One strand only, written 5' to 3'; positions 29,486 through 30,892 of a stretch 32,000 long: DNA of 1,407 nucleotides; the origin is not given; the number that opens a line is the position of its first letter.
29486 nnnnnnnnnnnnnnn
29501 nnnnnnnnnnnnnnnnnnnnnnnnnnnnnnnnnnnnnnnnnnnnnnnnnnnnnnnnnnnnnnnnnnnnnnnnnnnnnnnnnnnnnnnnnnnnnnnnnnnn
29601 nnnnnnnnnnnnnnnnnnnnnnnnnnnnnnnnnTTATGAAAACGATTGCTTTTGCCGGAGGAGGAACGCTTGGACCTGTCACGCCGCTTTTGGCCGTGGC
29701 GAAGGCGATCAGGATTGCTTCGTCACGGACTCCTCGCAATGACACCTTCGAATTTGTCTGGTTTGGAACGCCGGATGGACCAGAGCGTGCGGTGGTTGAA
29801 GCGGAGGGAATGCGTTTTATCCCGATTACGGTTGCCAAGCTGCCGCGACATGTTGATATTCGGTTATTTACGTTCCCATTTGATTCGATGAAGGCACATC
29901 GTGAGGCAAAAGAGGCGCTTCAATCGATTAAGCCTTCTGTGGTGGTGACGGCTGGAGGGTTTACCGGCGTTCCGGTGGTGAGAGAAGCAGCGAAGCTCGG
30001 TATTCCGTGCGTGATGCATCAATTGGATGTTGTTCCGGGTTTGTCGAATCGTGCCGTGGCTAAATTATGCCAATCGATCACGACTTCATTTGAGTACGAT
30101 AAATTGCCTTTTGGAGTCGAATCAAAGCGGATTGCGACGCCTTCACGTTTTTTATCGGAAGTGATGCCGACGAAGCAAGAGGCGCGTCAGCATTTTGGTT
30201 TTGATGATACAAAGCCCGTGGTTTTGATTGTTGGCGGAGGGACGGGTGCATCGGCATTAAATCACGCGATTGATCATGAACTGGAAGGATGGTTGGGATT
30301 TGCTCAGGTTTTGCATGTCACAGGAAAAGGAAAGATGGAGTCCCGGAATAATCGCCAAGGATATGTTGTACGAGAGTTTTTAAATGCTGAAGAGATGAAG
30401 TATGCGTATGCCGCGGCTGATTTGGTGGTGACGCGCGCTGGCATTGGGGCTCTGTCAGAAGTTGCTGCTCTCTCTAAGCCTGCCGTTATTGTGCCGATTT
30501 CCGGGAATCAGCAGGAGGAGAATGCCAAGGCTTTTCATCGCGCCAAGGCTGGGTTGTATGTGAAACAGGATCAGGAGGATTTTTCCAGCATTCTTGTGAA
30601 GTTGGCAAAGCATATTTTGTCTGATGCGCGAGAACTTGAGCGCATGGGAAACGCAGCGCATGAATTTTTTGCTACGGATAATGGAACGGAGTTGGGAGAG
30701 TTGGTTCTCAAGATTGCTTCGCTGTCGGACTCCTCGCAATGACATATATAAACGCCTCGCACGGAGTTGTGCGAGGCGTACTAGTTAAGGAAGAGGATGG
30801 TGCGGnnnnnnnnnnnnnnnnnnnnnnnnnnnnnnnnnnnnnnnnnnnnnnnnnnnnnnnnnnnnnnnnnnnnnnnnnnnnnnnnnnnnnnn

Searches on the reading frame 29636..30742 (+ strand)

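Call 67: search_protein_families(library=pfam, proteins=[window:29636-30742:+], max_evalue=0.001)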
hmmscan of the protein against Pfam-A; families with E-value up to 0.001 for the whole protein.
window:29636-30742:+ (368 aa): 3 families
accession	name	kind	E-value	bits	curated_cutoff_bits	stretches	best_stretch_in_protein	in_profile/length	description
PF04101.22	Glyco_tran_28_C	-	3.6e-25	89.3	22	1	195-344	1-158/166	Glycosyltransferase family 28 C-terminal domain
PF03033.26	Glyco_transf_28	-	1.9e-21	77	26.2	1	4-148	1-137/139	Glycosyltransferase family 28 N-terminal domain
PF13579.12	Glyco_trans_4_4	-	0.00069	20.4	29.7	0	44-132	25-104/158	Glycosyl transferase 4-like domain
